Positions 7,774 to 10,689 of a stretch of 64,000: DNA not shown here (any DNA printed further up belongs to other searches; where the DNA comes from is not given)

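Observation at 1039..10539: Conserved-looking but uncharacterised five-gene cassette: giant CBM-fused SBP, two permeases, NHL-TPR-Yip1 protein, DUF5696-like protein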

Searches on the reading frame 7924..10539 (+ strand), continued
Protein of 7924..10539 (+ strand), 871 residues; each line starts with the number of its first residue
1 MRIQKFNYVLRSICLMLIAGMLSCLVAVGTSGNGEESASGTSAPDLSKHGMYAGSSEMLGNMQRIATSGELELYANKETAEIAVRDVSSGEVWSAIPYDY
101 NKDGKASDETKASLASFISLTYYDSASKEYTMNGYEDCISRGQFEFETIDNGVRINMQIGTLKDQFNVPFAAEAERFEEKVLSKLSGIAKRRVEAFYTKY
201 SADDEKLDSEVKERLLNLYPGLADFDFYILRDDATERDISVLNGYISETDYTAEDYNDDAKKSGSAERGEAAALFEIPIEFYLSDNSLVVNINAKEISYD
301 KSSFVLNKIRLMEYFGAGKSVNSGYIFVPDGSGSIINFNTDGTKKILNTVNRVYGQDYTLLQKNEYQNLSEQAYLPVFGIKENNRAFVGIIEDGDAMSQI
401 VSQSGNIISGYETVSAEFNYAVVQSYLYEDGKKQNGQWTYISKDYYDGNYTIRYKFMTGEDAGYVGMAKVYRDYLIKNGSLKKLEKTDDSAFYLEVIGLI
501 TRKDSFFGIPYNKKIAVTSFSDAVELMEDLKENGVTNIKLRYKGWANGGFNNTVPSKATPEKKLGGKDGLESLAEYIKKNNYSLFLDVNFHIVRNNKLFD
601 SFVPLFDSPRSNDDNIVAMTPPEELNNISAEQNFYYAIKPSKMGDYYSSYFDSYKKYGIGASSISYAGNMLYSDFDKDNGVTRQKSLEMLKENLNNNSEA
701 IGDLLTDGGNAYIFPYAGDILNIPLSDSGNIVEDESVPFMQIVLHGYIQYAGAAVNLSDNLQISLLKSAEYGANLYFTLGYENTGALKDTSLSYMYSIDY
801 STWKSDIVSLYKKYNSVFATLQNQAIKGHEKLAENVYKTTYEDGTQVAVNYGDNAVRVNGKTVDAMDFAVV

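Call 69: find_encoding_contigs(protein=P0120, flank=10000, max_places=1)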
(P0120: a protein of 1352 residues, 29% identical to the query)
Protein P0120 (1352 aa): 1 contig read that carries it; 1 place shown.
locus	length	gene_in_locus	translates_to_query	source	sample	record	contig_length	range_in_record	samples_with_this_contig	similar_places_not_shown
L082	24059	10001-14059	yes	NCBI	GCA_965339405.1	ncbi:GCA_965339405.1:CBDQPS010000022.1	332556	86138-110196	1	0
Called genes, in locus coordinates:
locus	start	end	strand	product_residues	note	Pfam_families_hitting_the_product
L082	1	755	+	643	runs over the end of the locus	PF00664:ABC_membrane (faint), PF00005:ABC_tran, PF13304:AAA_21 (faint)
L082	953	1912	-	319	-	PF00480:ROK, PF01869:BcrAD_BadFG (faint)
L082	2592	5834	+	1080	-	-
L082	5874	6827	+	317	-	PF00528:BPD_transp_1 (weak)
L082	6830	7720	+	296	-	PF00528:BPD_transp_1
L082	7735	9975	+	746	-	PF04893:Yip1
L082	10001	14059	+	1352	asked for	PF18952:DUF5696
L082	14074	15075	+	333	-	PF00528:BPD_transp_1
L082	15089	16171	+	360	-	PF00528:BPD_transp_1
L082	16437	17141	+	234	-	PF13353:Fer4_12, PF04055:Radical_SAM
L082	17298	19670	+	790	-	PF03477:ATP-cone, PF13597:NRDD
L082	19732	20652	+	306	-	PF00890:FAD_binding_2, PF01266:DAO (weak), PF03486:HI0933_like (weak), PF07992:Pyr_redox_2, PF12831:FAD_oxidored, PF13450:NAD_binding_8 (weak), PF13738:Pyr_redox_3 (weak), PF13738:Pyr_redox_3, +4 more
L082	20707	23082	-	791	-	PF02574:S-methyl_trans, PF00809:Pterin_bind, PF02607:B12-binding_2, PF02310:B12-binding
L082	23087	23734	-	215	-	PF02965:Met_synt_B12 (faint)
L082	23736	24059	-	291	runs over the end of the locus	PF02219:MTHFR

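Call 70: find_encoding_contigs(protein=P0092, flank=10000, max_places=1)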
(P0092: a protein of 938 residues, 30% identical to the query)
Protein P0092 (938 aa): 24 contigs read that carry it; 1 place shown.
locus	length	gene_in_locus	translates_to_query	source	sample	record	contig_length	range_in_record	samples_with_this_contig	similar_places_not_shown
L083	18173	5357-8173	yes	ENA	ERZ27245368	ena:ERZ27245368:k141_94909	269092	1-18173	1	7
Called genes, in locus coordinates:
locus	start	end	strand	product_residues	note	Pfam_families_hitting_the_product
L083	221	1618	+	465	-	PF01547:SBP_bac_1, PF13416:SBP_bac_8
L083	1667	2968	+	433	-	PF13385:Laminin_G_3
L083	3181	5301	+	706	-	PF01436:NHL (faint), PF04893:Yip1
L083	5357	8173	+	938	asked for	PF18952:DUF5696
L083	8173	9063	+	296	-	PF00528:BPD_transp_1 (weak)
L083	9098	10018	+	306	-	PF00528:BPD_transp_1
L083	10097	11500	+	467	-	PF01547:SBP_bac_1, PF13416:SBP_bac_8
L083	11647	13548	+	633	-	PF22842:Pel9A-like_beta_helix, PF13229:Beta_helix, PF05048:NosD (faint)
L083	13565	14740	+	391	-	PF00756:Esterase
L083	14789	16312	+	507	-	PF00135:COesterase, PF20434:BD-FAE, PF07859:Abhydrolase_3 (weak), PF00135:COesterase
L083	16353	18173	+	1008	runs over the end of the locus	PF14498:Glyco_hyd_65N_2, PF00754:F5_F8_type_C, PF14498:Glyco_hyd_65N_2, PF22124:Glyco_hydro_95_cat, PF21307:Glyco_hydro_95_C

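Call 71: find_encoding_contigs(protein=P0111, flank=10000, max_places=1)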
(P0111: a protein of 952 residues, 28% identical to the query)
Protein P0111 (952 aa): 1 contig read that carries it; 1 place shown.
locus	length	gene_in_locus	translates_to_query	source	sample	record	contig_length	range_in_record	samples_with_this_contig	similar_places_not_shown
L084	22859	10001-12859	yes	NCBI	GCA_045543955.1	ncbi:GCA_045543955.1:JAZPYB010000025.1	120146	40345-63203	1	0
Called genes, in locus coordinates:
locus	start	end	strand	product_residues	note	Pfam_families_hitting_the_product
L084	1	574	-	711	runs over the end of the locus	PF17191:RecG_wedge, PF00270:DEAD, PF04851:ResIII, PF07517:SecA_DEAD (weak), PF00271:Helicase_C, PF19833:RecG_dom3_C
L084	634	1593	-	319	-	PF00480:ROK, PF01869:BcrAD_BadFG (faint)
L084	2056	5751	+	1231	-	PF13416:SBP_bac_8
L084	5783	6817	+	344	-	PF00528:BPD_transp_1 (faint)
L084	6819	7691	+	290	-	PF00528:BPD_transp_1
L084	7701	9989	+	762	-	PF01436:NHL (faint), PF04893:Yip1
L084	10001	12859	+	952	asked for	PF18952:DUF5696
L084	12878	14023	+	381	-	PF00528:BPD_transp_1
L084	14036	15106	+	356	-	PF00528:BPD_transp_1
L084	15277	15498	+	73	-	-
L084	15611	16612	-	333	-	PF01118:Semialdhyde_dh, PF02774:Semialdhyde_dhC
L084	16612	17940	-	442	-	PF00696:AA_kinase, PF13840:ACT_7 (weak), PF01842:ACT (weak), PF22468:ACT_9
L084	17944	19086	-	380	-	PF03447:NAD_binding_3, PF00742:Homoserine_dh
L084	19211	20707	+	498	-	PF14821:Thr_synth_N, PF00291:PALP, PF24857:THR4_C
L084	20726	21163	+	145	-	-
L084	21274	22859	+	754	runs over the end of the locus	-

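Call 88: search_protein_representatives(alignment_id=A1)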
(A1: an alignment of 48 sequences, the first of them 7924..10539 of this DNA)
Query: 48 sequences, 873 profile positions. Proteins with E-value up to 0.001 (for the whole library): 7424; up to 1e-10: 5809; up to 1e-30: 4223. The best 150 are listed.
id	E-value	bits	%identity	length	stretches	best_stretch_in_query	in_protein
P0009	0.0e+00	1088.5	-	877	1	2-870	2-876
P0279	0.0e+00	1047.8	-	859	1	11-870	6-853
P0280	0.0e+00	1033.1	-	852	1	12-872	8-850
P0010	0.0e+00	1030.5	-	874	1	1-870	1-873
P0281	0.0e+00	1022.6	-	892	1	2-870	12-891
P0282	0.0e+00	1017.7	-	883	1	1-872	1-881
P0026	7.9e-299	1010.0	-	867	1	42-871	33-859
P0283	1.3e-295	999.4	-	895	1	9-871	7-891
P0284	2.0e-289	978.9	-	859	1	14-871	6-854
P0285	4.2e-289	977.9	-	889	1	3-871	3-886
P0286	2.6e-288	975.2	-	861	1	2-872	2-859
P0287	1.8e-287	972.5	-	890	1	6-871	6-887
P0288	1.8e-286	969.1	-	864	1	8-872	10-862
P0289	3.1e-286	968.4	-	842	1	57-871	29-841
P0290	4.1e-286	968.0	-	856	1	59-871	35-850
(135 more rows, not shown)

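Call 93: search_protein_families(library=pfam, proteins=[P0094, P0072, P0089, P0096, P0110, P0118, P0083], max_evalue=0.001)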
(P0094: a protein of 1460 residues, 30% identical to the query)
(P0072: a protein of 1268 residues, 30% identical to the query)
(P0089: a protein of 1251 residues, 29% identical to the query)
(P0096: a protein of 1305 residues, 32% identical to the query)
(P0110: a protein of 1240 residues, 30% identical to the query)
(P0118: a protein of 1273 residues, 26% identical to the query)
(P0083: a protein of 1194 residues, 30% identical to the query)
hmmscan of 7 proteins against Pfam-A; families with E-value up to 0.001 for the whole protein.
P0094 (1460 aa): 1 family
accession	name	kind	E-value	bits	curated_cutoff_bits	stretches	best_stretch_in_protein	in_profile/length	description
PF18952.6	DUF5696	-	3.6e-137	458.9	25.6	1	260-888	2-576/612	Family of unknown function (DUF5696)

P0072 (1268 aa): 1 family
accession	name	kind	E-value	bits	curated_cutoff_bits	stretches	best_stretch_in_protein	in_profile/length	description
PF18952.6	DUF5696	-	1.6e-133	446.8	25.6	2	456-940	133-583/612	Family of unknown function (DUF5696)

P0089 (1251 aa): 1 family
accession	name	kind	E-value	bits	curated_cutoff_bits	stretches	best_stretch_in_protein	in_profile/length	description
PF18952.6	DUF5696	-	3.4e-131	439.2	25.6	2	447-924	134-577/612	Family of unknown function (DUF5696)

P0096 (1305 aa): 1 family
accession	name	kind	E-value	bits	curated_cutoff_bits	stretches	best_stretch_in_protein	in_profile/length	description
PF18952.6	DUF5696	-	3.3e-134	449.1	25.6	2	470-946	134-577/612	Family of unknown function (DUF5696)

P0110 (1240 aa): 1 family
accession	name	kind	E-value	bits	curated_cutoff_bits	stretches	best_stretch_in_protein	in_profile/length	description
PF18952.6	DUF5696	-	2.1e-134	449.7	25.6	1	306-919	6-579/612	Family of unknown function (DUF5696)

P0118 (1273 aa): 1 family
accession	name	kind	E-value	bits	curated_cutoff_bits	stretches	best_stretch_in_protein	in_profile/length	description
PF18952.6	DUF5696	-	1.3e-115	387.7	25.6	1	315-914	5-548/612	Family of unknown function (DUF5696)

P0083 (1194 aa): 1 family
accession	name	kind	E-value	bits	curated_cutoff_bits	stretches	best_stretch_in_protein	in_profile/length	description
PF18952.6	DUF5696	-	7.5e-139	464.4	25.6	2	508-973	132-577/612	Family of unknown function (DUF5696)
